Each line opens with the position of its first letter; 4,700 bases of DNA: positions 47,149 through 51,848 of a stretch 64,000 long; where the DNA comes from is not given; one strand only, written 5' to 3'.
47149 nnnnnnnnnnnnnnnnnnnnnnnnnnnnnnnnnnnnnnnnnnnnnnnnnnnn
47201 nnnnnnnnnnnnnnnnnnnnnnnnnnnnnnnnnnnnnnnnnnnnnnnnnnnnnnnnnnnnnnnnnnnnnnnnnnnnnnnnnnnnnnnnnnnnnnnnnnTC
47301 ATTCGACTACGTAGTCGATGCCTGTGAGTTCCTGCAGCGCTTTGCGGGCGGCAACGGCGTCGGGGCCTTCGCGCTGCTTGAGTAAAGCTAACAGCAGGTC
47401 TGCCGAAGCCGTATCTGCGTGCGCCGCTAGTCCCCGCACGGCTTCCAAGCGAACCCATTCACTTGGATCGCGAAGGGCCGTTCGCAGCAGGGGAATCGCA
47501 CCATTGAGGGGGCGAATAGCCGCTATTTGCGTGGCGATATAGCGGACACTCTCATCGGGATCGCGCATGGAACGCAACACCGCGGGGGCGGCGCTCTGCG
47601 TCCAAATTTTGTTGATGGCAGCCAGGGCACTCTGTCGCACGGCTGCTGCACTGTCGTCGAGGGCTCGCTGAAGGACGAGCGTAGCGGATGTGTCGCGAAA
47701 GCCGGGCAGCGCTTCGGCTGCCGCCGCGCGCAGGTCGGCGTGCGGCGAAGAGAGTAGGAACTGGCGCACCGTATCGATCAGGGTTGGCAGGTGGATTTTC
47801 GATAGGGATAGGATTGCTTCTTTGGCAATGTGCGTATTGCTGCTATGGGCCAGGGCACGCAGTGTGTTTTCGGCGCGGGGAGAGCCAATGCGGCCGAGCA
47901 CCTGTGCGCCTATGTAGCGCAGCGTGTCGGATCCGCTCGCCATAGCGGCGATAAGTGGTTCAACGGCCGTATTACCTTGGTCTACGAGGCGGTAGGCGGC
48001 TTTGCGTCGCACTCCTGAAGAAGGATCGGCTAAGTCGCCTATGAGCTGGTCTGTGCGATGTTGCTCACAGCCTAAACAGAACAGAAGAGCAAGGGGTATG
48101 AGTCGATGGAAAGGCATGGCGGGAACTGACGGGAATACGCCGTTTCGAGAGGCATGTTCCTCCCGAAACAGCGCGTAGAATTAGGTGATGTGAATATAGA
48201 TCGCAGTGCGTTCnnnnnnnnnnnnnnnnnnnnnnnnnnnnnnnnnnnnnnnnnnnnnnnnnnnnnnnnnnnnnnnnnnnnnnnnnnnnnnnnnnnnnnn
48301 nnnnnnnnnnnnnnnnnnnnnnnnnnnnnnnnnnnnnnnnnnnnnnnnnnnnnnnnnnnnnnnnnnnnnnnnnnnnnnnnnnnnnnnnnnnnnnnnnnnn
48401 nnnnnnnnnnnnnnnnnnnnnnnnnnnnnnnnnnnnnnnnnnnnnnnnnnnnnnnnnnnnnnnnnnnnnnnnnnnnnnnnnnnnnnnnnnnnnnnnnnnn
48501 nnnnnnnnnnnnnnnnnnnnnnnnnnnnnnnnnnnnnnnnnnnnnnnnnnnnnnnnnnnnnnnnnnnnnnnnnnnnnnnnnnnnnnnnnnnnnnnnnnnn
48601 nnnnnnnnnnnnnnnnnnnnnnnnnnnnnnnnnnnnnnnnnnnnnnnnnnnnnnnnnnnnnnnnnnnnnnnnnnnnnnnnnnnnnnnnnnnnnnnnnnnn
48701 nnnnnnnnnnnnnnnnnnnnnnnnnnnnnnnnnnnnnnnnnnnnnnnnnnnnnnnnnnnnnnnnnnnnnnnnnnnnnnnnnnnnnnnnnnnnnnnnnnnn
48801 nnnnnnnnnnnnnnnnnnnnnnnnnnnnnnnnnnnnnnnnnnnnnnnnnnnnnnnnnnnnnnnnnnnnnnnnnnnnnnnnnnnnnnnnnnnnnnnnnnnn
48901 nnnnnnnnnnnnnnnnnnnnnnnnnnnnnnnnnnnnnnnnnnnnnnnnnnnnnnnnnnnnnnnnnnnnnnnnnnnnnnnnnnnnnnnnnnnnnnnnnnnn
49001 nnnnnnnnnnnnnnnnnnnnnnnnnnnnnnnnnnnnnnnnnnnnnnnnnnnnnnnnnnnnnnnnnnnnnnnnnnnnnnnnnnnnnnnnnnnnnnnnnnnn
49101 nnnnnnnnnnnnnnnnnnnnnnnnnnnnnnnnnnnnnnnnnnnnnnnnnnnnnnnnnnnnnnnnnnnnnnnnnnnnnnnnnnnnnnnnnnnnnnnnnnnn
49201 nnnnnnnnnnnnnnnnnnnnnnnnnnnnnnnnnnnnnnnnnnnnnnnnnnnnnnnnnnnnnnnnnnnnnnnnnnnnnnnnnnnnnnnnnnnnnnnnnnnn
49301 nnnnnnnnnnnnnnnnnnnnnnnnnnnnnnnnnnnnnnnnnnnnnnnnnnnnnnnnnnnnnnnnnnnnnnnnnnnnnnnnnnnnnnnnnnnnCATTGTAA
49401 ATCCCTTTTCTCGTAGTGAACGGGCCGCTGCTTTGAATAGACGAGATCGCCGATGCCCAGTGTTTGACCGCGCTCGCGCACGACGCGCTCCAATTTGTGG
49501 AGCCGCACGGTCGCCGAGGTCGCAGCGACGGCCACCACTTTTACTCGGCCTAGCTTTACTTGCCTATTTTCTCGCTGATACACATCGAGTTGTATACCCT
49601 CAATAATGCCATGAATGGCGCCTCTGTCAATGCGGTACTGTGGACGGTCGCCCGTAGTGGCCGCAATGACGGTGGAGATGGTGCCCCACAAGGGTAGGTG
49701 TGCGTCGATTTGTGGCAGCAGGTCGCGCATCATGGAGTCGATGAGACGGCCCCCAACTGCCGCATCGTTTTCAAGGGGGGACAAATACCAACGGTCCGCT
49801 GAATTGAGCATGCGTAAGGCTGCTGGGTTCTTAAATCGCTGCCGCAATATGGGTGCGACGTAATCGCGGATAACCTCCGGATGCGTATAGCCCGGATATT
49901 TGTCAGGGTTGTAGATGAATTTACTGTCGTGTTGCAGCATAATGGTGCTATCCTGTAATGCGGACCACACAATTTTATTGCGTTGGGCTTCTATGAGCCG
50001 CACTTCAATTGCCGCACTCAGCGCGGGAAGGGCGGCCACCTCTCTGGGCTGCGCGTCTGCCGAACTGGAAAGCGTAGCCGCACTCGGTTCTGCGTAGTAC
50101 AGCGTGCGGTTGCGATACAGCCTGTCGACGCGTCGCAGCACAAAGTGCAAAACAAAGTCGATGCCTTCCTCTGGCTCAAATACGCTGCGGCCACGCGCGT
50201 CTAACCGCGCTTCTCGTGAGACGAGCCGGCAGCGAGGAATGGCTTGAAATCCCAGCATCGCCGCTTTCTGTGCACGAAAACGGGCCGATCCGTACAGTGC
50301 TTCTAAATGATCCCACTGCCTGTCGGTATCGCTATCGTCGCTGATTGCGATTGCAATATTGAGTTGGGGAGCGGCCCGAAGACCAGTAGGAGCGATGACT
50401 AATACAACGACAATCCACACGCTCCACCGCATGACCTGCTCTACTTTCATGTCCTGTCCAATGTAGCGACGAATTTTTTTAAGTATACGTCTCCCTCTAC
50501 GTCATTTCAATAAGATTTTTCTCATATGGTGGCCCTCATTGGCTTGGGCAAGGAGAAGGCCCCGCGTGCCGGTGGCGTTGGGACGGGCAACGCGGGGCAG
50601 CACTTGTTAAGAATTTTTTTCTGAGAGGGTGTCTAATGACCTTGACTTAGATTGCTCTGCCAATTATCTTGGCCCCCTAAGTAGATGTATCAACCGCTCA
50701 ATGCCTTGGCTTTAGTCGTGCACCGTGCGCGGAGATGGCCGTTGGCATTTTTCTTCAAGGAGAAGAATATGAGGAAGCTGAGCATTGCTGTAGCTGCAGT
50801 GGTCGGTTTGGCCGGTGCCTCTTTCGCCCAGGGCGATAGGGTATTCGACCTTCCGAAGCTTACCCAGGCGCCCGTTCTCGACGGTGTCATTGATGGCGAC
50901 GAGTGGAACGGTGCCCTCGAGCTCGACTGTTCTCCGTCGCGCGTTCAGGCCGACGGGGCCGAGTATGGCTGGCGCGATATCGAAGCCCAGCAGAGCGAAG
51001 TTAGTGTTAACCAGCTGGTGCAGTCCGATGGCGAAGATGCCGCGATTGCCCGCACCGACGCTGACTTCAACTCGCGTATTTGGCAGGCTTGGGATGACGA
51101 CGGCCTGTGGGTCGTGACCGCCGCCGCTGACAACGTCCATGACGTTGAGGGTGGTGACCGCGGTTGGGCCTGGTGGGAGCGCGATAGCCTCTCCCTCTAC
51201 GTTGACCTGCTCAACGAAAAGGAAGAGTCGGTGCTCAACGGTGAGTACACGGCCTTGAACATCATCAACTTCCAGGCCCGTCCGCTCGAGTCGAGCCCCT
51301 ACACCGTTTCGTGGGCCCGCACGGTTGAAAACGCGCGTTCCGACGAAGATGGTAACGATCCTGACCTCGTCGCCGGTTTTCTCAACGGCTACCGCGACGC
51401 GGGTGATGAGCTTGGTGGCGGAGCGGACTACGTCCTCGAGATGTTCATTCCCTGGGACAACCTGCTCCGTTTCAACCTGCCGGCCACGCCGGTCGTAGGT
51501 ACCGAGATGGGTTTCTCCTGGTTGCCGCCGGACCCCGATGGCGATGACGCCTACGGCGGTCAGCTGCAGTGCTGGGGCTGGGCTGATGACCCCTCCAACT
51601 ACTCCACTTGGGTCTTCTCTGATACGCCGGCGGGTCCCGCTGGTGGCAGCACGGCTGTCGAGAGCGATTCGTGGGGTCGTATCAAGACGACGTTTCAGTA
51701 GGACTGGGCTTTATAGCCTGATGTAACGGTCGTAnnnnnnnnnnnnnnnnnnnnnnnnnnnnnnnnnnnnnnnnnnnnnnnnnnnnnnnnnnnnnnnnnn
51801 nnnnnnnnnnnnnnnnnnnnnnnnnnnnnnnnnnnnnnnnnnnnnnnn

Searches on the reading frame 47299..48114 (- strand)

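Call 43: search_protein_families(library=pfam, proteins=[window:47299-48114:-], max_evalue=0.00001)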
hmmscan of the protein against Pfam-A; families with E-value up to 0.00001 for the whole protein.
window:47299-48114:- (271 aa): 4 families
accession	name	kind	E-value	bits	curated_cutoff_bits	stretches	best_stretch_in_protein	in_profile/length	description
PF13646.12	HEAT_2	-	4.7e-32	110.6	27.7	3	51-136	1-87/88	HEAT repeats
PF02985.28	HEAT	-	2.2e-16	58.8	23.5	0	207-230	2-25/31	HEAT repeat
PF03130.22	HEAT_PBS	-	1.5e-08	34.8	20.9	0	221-246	1-26/27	PBS lyase HEAT-like repeat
PF13513.12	HEAT_EZ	-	2.5e-08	34.7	27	0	103-136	21-52/55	HEAT-like repeat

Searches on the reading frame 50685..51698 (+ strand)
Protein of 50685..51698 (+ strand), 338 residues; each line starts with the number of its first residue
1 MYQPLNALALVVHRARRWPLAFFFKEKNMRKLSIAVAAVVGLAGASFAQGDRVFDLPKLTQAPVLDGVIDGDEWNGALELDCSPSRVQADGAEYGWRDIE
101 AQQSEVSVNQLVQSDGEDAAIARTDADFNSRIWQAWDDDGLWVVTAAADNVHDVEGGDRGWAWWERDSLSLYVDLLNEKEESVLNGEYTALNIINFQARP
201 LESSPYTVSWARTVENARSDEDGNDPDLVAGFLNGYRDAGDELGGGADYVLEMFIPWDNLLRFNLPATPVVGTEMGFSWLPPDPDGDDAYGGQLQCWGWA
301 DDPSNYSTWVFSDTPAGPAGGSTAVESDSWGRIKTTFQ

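Call 66: search_protein_families(library=pfam, proteins=[window:50685-51698:+], max_evalue=0.0001)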
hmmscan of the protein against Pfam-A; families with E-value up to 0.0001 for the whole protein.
window:50685-51698:+ (338 aa): 1 family
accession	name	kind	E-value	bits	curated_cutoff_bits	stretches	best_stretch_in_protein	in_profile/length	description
PF06452.16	CBM9_1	-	6.5e-07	29.9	23.4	1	120-302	24-166/185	Carbohydrate family 9 binding domain-like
